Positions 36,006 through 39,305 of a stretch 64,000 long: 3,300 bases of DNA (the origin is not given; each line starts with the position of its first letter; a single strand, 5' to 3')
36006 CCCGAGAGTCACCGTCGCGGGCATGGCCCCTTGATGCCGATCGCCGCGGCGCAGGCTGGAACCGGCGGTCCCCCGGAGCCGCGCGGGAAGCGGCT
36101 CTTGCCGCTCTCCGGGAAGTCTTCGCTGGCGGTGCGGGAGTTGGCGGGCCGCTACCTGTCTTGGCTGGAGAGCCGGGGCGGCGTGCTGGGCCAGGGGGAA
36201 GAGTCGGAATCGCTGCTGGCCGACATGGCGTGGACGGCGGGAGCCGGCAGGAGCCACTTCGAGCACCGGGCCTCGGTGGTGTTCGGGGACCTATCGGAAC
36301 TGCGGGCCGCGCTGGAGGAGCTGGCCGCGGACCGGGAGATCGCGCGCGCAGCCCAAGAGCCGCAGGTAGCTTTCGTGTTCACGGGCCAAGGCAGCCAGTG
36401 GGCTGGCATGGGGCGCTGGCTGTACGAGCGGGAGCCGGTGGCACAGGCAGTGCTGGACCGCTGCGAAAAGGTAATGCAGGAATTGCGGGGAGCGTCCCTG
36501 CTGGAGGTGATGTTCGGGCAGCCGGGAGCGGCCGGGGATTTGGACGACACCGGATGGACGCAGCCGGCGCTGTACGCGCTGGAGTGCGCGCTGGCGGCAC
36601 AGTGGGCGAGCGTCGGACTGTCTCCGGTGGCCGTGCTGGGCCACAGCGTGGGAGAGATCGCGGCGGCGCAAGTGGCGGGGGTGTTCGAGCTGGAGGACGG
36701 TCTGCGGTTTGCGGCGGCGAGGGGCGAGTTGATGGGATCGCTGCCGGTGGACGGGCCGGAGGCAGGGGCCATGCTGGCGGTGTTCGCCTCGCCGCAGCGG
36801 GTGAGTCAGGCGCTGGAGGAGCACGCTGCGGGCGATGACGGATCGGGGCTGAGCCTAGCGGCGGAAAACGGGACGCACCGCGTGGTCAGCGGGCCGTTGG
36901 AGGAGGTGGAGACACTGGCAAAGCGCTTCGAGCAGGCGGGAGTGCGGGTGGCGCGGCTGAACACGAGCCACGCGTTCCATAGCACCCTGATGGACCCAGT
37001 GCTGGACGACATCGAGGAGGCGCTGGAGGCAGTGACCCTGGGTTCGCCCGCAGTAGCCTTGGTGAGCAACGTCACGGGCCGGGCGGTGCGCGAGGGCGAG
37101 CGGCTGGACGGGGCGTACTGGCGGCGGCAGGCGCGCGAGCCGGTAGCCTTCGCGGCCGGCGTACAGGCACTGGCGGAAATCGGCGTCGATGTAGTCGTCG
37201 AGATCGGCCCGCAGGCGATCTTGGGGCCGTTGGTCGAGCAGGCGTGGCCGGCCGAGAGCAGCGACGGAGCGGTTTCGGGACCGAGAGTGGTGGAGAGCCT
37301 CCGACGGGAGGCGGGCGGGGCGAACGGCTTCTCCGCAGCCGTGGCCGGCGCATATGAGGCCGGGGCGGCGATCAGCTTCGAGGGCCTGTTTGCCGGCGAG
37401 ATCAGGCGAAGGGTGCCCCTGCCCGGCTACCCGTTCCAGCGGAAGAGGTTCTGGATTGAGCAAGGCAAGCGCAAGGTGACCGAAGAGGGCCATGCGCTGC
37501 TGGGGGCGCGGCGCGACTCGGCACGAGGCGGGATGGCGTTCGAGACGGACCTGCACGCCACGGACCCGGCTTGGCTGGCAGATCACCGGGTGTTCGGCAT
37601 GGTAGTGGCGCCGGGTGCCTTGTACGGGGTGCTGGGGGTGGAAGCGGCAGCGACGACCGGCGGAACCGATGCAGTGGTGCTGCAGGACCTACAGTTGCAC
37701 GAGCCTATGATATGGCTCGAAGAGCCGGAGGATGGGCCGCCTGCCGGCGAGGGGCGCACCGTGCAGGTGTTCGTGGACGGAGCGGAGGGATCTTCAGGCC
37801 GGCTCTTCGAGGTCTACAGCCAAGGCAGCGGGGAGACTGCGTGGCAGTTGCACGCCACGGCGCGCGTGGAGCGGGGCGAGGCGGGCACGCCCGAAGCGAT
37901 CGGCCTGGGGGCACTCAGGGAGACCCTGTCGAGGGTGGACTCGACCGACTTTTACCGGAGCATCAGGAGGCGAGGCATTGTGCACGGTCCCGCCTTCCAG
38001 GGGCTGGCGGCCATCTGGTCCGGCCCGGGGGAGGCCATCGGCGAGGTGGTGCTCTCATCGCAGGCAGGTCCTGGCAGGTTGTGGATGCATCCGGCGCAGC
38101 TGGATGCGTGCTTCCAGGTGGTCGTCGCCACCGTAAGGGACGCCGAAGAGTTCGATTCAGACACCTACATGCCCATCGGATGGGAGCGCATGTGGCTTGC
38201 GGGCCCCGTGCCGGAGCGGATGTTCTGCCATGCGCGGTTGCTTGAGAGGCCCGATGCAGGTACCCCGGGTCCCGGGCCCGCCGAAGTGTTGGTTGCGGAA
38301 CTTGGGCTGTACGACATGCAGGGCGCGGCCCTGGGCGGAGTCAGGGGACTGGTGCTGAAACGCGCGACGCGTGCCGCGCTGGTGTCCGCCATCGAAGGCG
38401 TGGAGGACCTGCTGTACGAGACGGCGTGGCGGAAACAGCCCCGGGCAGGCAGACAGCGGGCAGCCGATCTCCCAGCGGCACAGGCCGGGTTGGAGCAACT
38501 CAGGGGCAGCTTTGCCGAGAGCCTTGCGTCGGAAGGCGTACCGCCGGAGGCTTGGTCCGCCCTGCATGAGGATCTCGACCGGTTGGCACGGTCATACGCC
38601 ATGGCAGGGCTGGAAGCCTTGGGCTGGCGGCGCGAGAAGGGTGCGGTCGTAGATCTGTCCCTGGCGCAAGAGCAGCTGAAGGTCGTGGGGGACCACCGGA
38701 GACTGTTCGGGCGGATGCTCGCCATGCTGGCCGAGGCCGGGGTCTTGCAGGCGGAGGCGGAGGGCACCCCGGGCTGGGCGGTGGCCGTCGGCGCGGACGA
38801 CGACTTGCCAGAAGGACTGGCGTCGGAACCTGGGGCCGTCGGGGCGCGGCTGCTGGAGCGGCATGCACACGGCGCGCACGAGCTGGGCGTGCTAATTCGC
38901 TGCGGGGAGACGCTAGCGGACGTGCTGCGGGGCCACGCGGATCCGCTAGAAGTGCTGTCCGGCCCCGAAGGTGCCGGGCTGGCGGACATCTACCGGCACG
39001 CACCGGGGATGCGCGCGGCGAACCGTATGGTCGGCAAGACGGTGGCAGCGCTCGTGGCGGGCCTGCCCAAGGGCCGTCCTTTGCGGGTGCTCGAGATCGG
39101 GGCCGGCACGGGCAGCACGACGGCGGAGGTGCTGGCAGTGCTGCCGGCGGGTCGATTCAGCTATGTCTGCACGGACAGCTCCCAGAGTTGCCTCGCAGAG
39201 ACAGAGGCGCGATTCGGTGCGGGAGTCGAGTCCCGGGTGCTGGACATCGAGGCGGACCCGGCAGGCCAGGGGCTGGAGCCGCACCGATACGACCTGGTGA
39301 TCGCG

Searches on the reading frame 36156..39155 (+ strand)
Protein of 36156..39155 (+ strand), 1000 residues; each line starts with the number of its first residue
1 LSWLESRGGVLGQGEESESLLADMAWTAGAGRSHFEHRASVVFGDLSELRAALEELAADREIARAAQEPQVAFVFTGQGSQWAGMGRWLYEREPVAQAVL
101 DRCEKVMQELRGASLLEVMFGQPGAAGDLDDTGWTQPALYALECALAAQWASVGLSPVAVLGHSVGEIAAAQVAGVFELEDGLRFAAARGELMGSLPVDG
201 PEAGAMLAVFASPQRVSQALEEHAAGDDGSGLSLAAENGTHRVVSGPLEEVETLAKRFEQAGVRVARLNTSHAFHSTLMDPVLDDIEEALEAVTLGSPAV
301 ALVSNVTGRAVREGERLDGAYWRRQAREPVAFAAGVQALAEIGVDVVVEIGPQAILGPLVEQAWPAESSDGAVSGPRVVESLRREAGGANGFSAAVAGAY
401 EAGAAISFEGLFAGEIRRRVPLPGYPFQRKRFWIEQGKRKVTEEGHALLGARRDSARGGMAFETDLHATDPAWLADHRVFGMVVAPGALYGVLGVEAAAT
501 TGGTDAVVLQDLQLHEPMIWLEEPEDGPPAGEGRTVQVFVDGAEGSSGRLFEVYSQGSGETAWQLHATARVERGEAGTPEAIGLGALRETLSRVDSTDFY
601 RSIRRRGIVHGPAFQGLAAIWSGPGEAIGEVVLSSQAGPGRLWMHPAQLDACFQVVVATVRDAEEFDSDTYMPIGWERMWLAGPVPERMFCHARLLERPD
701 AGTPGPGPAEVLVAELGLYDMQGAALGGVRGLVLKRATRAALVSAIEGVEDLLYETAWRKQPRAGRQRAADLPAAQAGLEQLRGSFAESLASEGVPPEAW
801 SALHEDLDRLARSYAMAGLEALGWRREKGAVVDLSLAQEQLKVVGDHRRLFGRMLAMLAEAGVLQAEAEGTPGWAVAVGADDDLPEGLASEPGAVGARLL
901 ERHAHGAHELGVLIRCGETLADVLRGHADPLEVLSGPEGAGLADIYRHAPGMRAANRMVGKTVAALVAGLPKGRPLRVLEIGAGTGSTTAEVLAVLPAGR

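Call 14: search_protein_families(library=pfam, proteins=[window:36156-39155:+], max_evalue=0.00001)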
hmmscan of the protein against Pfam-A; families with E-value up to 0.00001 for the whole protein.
window:36156-39155:+ (1000 aa): 4 families
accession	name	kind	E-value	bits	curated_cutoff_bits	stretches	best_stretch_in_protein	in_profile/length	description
PF00698.26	Acyl_transf_1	-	2.5e-63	214.9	32.7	1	73-399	2-312/319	Acyl transferase domain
PF14765.12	PS-DH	-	1.8e-28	99.6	23.7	1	588-741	11-163/166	Polyketide synthase dehydratase N-terminal domain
PF21089.3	PKS_DH_N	-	7.3e-17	61.6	27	1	446-556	1-103/103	Polyketide synthase dehydratase domain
PF22621.2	CurL-like_PKS_C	-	9.8e-08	32.3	27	1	17-53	28-64/64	CurL-like, PKS C-terminal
